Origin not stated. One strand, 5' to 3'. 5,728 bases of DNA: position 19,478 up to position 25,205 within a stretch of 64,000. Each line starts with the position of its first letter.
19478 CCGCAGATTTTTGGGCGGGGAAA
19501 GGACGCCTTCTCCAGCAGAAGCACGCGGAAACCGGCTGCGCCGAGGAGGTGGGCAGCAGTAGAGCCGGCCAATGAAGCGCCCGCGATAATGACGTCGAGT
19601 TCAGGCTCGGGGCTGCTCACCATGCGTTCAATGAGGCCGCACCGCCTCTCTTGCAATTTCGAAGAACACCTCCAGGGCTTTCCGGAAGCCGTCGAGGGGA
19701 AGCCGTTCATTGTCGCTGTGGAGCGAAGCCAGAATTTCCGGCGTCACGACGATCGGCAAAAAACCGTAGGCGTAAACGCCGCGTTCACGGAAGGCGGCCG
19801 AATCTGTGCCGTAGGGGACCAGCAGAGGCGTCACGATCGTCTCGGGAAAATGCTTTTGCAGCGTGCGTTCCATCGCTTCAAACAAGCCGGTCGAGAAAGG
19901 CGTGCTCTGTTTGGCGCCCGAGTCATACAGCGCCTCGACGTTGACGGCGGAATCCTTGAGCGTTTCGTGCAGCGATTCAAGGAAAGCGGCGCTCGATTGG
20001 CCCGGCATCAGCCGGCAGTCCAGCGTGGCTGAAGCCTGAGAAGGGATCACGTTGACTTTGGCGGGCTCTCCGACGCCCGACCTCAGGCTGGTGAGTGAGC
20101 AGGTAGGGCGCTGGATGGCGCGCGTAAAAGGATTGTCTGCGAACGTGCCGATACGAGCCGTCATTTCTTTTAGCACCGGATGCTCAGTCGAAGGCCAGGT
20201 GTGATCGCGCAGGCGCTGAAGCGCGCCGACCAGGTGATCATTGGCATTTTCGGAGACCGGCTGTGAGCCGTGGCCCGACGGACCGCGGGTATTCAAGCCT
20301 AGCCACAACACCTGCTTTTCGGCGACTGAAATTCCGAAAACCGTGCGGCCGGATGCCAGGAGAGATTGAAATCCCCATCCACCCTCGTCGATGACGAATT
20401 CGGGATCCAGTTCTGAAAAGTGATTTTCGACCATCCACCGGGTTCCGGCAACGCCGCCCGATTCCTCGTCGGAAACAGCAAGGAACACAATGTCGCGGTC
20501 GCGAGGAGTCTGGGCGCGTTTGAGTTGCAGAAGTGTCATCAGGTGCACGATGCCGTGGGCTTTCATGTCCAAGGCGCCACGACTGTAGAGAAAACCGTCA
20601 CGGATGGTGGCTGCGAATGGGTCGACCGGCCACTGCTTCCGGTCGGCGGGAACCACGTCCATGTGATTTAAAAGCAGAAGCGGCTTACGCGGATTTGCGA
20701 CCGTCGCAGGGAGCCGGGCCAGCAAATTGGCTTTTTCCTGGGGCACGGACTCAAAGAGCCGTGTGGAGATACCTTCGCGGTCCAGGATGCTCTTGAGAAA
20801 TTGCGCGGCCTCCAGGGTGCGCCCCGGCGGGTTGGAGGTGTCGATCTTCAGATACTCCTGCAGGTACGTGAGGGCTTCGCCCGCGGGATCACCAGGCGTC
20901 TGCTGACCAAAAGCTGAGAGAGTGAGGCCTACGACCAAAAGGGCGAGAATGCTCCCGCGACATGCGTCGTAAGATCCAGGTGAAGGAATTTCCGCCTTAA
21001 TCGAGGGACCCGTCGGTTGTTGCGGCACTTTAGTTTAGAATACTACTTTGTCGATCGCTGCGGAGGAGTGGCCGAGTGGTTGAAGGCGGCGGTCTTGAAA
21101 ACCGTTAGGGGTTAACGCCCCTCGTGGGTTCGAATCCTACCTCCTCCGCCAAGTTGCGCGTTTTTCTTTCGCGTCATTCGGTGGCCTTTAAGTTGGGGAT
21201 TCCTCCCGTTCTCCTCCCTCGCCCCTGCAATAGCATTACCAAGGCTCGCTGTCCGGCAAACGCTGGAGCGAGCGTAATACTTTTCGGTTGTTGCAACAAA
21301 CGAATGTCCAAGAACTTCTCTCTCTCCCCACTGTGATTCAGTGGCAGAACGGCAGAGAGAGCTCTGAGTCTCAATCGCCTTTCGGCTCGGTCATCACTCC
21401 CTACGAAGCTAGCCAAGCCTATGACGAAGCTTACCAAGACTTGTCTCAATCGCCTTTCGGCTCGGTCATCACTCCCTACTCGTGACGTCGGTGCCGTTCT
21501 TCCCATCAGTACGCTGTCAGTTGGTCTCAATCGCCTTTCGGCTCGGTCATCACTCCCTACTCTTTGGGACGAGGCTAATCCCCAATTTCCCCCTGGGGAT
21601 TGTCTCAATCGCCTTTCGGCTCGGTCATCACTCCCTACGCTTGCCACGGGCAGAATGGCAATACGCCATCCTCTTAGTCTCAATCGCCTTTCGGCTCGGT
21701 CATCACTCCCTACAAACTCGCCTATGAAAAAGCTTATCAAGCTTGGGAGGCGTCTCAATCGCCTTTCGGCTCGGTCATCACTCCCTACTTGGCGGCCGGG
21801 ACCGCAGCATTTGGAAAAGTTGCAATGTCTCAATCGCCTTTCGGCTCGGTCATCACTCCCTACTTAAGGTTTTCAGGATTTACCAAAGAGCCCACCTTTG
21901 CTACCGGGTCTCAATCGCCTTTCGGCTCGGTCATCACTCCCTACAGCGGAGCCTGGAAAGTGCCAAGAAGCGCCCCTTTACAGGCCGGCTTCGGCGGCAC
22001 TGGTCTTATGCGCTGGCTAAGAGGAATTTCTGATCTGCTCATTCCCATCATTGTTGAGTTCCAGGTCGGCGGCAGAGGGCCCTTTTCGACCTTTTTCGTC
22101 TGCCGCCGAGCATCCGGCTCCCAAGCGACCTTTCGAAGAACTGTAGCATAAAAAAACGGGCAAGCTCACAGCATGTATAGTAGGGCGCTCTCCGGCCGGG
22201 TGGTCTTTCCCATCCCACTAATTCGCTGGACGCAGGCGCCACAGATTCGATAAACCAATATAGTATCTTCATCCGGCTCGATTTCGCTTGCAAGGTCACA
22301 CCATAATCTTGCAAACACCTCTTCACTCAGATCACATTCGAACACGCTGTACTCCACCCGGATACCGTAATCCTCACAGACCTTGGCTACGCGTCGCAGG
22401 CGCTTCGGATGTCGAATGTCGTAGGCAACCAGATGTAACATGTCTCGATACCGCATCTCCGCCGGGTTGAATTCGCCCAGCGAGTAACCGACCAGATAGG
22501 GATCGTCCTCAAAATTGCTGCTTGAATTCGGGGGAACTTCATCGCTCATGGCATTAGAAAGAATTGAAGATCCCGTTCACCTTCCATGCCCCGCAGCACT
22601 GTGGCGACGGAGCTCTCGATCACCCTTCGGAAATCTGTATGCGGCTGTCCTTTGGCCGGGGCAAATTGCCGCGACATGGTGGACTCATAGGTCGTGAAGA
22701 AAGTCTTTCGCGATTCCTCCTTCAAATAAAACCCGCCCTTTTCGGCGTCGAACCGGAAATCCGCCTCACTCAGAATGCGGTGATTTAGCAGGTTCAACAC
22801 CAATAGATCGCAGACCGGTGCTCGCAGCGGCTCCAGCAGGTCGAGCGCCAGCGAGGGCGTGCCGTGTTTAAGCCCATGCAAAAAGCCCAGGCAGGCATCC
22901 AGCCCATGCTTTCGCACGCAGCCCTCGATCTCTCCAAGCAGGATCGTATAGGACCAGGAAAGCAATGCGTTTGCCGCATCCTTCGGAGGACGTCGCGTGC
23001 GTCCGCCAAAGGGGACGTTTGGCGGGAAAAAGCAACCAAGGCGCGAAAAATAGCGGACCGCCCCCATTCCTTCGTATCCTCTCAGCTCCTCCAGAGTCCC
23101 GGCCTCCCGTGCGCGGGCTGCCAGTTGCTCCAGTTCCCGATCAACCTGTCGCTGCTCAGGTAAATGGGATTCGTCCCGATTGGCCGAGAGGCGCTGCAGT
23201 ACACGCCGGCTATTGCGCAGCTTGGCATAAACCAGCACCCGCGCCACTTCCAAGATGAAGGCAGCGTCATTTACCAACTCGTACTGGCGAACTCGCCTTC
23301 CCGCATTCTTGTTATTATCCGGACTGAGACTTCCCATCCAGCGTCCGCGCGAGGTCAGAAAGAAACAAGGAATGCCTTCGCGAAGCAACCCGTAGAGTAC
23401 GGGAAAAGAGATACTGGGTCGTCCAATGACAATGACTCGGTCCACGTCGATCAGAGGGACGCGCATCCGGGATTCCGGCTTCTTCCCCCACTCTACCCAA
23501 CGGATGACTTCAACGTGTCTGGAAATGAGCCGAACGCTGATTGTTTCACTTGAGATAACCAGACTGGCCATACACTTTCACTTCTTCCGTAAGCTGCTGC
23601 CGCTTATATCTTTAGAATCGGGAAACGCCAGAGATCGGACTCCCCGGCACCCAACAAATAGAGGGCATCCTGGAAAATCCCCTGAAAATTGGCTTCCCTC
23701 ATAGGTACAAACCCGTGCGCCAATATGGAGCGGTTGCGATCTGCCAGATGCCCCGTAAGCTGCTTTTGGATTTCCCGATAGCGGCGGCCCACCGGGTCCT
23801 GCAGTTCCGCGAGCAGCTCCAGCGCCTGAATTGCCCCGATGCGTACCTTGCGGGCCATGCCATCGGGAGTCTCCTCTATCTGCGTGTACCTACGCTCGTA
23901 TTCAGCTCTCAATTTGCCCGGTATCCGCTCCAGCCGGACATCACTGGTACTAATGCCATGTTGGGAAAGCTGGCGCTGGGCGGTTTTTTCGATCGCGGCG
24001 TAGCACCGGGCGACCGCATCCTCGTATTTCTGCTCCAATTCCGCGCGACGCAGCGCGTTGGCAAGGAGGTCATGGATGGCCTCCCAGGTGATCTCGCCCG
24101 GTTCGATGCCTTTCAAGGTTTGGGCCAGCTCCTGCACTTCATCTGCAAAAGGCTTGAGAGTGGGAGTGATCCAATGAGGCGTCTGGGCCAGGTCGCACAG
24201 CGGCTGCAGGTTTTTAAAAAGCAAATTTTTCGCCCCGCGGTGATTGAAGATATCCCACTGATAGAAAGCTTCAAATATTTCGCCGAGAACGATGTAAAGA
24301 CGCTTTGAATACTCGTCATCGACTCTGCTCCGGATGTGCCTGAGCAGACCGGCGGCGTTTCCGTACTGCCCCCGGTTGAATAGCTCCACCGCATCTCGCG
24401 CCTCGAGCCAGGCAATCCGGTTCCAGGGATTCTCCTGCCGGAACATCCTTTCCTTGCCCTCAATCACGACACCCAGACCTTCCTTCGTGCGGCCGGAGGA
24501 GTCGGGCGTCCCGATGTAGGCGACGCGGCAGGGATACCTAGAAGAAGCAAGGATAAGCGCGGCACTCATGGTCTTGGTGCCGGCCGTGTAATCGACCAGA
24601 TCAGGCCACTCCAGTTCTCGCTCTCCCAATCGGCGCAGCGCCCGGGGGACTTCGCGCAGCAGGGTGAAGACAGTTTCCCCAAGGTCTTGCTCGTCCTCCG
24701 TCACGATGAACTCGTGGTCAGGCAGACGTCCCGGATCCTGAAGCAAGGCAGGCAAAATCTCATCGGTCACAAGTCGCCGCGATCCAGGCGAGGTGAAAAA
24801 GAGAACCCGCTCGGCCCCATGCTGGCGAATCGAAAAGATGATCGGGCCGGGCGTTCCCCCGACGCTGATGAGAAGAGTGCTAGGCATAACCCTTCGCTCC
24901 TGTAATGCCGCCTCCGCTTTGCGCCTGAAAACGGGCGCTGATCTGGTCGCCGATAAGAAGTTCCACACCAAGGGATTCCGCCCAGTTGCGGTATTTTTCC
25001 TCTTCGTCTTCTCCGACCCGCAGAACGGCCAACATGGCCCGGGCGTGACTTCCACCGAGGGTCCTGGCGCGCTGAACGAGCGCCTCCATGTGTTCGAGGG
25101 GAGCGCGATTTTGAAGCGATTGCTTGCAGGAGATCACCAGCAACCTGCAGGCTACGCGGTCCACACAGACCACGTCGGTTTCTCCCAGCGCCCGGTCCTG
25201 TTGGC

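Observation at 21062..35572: Complete type III-B CRISPR-Cas locus lies between tRNA-Ser(UGA) and a displaced copy of its 3' half: an integrase-less tRNA-targeted island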

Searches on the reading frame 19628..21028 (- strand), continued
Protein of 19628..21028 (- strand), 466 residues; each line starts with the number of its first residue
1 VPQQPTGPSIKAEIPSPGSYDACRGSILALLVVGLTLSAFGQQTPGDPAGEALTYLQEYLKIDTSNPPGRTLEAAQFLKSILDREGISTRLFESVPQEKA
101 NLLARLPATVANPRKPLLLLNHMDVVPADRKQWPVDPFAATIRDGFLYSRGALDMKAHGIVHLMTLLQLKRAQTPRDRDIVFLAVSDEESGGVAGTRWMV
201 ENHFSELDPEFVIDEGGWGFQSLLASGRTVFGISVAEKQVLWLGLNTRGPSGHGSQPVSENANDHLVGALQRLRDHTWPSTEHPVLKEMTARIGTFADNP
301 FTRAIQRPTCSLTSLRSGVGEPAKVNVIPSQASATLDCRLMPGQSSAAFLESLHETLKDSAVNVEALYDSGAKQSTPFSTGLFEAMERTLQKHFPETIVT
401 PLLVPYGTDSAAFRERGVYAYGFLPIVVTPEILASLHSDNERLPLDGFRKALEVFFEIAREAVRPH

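Call 63: find_encoding_contigs(protein=P0250, flank=10000, max_places=2)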
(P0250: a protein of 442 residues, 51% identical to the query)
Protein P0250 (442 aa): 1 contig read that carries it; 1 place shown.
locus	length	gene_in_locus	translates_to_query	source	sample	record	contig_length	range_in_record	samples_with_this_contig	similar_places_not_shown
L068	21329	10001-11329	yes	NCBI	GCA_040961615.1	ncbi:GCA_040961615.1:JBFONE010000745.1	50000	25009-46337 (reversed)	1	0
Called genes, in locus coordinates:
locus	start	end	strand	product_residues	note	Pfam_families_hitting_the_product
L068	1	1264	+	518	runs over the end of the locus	PF00089:Trypsin, PF13365:Trypsin_2, PF00595:PDZ, PF13180:PDZ_2, PF17820:PDZ_6, PF00595:PDZ, PF13180:PDZ_2, PF17820:PDZ_6, +2 more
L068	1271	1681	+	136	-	PF08823:PG_binding_2 (weak), PF01471:PG_binding_1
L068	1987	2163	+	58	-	-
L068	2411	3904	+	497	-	PF00171:Aldedh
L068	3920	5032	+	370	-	PF05222:AlaDh_PNT_N, PF01262:AlaDh_PNT_C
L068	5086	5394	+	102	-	PF01909:NTP_transf_2, PF18765:Polbeta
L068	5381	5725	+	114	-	PF01934:HepT-like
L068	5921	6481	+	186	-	PF22785:Tc-R-P, PF22784:PTP-SAK, PF00782:DSPc (weak)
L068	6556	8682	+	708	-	PF02225:PA (weak), PF04389:Peptidase_M28, PF04253:TFR_dimer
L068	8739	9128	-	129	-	PF01381:HTH_3 (faint)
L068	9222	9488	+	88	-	-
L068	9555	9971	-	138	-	PF01740:STAS, PF13466:STAS_2 (weak)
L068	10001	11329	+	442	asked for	PF04389:Peptidase_M28 (weak), PF01546:Peptidase_M20, PF07687:M20_dimer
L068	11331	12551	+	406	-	PF01408:GFO_IDH_MocA, PF19051:GFO_IDH_MocA_C2 (weak), PF02894:GFO_IDH_MocA_C, PF22725:GFO_IDH_MocA_C3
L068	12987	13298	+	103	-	-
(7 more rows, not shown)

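Call 64: find_encoding_contigs(protein=P0246, flank=10000, max_places=5)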
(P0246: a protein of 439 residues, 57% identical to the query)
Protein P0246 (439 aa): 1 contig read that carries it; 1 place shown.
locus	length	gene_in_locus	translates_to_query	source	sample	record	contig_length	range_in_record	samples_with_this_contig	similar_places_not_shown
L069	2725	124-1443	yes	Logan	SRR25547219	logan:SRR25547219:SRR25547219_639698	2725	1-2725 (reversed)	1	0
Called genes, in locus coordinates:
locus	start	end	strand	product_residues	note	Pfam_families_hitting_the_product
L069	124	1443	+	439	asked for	PF01546:Peptidase_M20, PF07687:M20_dimer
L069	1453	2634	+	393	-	PF01266:DAO (faint), PF01494:FAD_binding_3, PF04820:Trp_halogenase (faint), PF13450:NAD_binding_8 (faint), PF08491:SE (weak)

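Call 75: find_encoding_contigs(protein=P0248, flank=10000, max_places=3)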
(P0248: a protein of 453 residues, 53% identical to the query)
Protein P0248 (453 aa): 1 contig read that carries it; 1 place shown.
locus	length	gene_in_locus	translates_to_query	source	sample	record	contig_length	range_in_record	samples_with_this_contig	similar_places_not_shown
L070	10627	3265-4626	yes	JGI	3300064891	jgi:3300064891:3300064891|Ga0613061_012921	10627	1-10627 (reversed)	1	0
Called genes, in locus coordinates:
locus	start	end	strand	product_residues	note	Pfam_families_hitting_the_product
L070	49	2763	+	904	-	PF00246:Peptidase_M14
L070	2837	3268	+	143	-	PF00710:Asparaginase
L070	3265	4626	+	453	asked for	PF01546:Peptidase_M20, PF07687:M20_dimer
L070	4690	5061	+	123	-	PF03551:PadR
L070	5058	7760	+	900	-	PF12704:MacB_PCD, PF02687:FtsX, PF12704:MacB_PCD, PF02687:FtsX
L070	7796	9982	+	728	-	PF00884:Sulfatase, PF01663:Phosphodiest, PF00884:Sulfatase, PF16347:SGSH_C, PF13414:TPR_11 (weak), PF13429:TPR_15 (weak), PF13432:TPR_16, PF14559:TPR_19, +12 more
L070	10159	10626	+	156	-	?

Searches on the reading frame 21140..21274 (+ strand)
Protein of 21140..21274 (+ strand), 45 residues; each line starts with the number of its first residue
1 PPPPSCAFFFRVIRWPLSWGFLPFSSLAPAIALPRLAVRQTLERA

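Call 52: search_protein_families(library=pfam, proteins=[window:21140-21274:+], max_evalue=10)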
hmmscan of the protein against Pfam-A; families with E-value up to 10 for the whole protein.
seq(45 aa): 0 families

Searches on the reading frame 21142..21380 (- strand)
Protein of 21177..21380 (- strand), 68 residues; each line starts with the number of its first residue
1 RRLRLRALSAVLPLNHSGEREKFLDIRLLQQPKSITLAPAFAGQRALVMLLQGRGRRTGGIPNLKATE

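Call 52: search_protein_families(library=pfam, proteins=[window:21177-21380:-, window:21142-21378:-], max_evalue=10)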
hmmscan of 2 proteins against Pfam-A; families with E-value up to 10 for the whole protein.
seq(68 aa): 0 families

seq(79 aa): 0 families
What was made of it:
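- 21153..21367 (.): Non-coding inner left end of the island (215 nt), at the position where related contigs carry the integrase gene. No Pfam hit in six-frame peptides (call 52).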

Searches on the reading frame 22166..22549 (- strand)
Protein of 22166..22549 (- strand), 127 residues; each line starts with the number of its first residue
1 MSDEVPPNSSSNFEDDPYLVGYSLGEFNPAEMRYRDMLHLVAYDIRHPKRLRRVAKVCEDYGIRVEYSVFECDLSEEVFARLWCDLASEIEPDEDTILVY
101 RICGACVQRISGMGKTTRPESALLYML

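Call 7: search_protein_families(library=ncbifam, proteins=[window:22166-22549:-])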
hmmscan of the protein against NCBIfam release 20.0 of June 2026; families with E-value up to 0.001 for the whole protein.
window:22166-22549:- (127 aa): 1 family
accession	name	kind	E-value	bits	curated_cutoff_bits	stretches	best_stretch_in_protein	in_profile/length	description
TIGR01573.1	cas2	equivalog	5.6e-15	55.4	24.5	1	37-115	1-83/96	CRISPR-associated endonuclease Cas2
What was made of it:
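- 22166..22549 (-): cas2. TIGR01573, 55.4 bits against a cutoff of 24.5 (call 7).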

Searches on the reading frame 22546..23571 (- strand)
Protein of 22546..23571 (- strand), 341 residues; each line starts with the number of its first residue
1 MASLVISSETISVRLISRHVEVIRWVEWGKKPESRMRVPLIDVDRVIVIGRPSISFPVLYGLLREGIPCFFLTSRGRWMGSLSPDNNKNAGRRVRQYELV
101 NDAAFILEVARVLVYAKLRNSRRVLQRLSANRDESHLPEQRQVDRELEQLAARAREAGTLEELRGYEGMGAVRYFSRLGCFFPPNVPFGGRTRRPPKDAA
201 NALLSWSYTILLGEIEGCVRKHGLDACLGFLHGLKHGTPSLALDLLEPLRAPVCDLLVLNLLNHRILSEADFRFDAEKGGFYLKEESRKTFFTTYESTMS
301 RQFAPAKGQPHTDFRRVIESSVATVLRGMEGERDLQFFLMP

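Call 7: search_protein_families(library=ncbifam, proteins=[window:22546-23571:-])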
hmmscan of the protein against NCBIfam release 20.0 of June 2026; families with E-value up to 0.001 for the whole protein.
window:22546-23571:- (341 aa): 8 families
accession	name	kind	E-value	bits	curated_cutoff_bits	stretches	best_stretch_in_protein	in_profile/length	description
TIGR04093.1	cas1_CYANO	exception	1.7e-68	231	385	1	17-320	16-312/334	type I-D CRISPR-associated endonuclease Cas1d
NF049935.1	cas4g_cas1g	exception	2.3e-68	231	560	1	30-332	237-536/546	CRISPR-associated endonuclease Cas4g/Cas1g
TIGR00287.1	cas1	equivalog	3e-68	230.3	71.7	1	32-334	24-324/327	CRISPR-associated endonuclease Cas1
TIGR03640.1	cas1_DVULG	exception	2.2e-61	208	385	1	31-302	27-301/340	type I-C CRISPR-associated endonuclease Cas1c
TIGR03983.1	cas1_MYXAN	equivalog_domain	3.2e-47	161.2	358.05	1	30-323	34-328/347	type I-MYXAN CRISPR-associated endonuclease Cas1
TIGR03641.1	cas1_HMARI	exception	1e-39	136.7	304.1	1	31-319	22-301/324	type I-B CRISPR-associated endonuclease Cas1b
TIGR04329.1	cas1_PREFRAN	exception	1.9e-23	83.1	300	1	43-293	44-279/317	type V CRISPR-associated endonuclease Cas1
TIGR03639.1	cas1_NMENI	exception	1.8e-12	47.2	120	1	31-263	23-232/278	type II CRISPR-associated endonuclease Cas1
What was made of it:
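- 22546..23571 (-): cas1. TIGR00287, 230 bits against a cutoff of 71.7 (call 7).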

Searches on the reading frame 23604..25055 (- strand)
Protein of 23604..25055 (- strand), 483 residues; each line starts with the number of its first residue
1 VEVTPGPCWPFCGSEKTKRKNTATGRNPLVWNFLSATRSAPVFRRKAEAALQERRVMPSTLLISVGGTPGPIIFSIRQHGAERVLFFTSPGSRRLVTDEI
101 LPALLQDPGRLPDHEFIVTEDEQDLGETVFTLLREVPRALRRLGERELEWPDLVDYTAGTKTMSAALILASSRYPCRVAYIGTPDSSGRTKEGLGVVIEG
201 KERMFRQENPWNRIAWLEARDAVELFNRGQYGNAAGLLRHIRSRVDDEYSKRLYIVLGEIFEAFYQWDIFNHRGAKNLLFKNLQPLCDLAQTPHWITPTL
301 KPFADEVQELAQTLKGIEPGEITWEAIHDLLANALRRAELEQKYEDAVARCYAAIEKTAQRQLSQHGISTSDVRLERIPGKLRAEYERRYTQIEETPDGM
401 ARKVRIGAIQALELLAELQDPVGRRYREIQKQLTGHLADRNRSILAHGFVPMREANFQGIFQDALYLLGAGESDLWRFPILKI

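Call 7: search_protein_families(library=ncbifam, proteins=[window:23604-25055:-])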
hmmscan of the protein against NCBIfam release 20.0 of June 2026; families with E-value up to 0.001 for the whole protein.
window:23604-25055:- (483 aa): 1 family
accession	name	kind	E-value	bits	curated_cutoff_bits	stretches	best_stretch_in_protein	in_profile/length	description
TIGR02710.1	TIGR02710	equivalog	1.5e-49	169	83.9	1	72-463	3-376/384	TIGR02710 family CRISPR-associated CARF protein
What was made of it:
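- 23604..25055 (-): Csm6-type CARF-6H-HEPN effector. The true start is probably downstream of 25055, because the ORF overlaps its neighbour. TIGR02710, 169 bits (call 7).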

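Call 8: search_protein_families(library=pfam, proteins=[window:23604-25055:-])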
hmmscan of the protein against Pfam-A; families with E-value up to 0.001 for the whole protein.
window:23604-25055:- (483 aa): 2 families
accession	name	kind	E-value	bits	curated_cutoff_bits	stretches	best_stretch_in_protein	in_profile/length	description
PF09670.15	Cas_Cas02710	-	5.5e-23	81.8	27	1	326-462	12-144/153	Csm6 HEPN domain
PF22205.1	Csm6_6H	-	2.7e-11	43.9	27.6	1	217-284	4-68/93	Csm6 6H domain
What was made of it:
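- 23604..25055 (-): PF09670 and PF22205 (call 8).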
